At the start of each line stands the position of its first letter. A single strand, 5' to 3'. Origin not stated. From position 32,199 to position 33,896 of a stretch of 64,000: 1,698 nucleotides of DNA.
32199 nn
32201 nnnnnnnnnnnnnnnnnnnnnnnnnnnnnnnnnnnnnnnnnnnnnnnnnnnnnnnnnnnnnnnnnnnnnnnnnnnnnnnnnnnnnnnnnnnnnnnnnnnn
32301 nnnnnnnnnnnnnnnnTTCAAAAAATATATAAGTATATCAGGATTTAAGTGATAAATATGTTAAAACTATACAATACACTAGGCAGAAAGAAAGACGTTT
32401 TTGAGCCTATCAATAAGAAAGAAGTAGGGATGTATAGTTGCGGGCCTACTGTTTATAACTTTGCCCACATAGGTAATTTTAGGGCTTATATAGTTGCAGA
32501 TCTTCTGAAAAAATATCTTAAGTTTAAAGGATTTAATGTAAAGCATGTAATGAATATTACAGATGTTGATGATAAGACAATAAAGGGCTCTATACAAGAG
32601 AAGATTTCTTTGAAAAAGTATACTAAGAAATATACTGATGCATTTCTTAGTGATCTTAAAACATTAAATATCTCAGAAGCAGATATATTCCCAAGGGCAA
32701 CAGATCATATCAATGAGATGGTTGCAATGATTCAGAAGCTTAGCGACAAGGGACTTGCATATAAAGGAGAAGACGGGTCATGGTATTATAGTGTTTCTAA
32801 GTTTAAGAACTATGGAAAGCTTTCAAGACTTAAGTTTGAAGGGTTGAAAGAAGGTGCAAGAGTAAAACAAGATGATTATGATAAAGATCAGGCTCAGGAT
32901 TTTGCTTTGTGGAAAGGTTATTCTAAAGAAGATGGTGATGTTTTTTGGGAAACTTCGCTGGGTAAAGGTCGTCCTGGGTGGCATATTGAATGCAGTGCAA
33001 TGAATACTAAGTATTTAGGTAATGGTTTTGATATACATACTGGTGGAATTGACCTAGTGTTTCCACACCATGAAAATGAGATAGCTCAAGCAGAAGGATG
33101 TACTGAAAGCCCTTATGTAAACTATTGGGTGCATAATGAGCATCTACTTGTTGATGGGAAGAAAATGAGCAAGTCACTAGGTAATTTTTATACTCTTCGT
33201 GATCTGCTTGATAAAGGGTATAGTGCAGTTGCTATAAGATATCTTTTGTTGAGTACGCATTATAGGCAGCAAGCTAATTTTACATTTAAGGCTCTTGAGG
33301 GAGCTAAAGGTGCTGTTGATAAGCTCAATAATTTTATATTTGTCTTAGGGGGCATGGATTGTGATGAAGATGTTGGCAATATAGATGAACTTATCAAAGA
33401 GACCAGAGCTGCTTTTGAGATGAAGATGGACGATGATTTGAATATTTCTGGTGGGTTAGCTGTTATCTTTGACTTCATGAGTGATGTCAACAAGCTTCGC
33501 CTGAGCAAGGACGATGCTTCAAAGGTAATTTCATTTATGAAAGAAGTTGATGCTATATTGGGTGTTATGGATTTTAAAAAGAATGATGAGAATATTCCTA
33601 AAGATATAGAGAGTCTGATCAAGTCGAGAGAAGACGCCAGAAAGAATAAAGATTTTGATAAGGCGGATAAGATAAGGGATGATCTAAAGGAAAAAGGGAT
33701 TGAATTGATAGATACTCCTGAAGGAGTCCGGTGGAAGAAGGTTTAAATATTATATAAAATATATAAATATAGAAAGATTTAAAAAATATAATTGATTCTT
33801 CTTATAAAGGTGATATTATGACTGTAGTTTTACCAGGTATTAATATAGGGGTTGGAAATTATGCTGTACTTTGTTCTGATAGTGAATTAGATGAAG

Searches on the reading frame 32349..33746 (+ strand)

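Call 31: search_protein_families(library=pfam, proteins=[window:32349-33746:+], max_evalue=0.001)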
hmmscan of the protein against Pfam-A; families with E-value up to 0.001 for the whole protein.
window:32349-33746:+ (465 aa): 7 families
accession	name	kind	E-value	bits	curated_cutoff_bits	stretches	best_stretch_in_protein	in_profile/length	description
PF01406.26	tRNA-synt_1e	-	1.2e-112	376.7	27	1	18-320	2-300/301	tRNA synthetases class I (C) catalytic domain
PF09334.17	tRNA-synt_1g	-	1.4e-16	60.7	20.1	2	37-148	12-124/391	tRNA synthetases class I (M)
PF00133.28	tRNA-synt_1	-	1.8e-10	40.6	22.7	1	227-311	329-413/414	tRNA synthetases class I (I, L, M and V)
PF09190.17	DALR_2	-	1.1e-09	39.1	22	1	355-406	1-55/57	DALR domain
PF01921.24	tRNA-synt_1f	-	4.2e-08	32.9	27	0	26-75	23-72/360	tRNA synthetases class I (K)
PF23493.1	CysS_C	-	7e-07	29.7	23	1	415-452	3-40/51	Cysteinyl-tRNA ligase anticodon binding domain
PF00749.27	tRNA-synt_1c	-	0.00071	19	23.4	0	89-141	46-98/314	tRNA synthetases class I (E and Q), catalytic domain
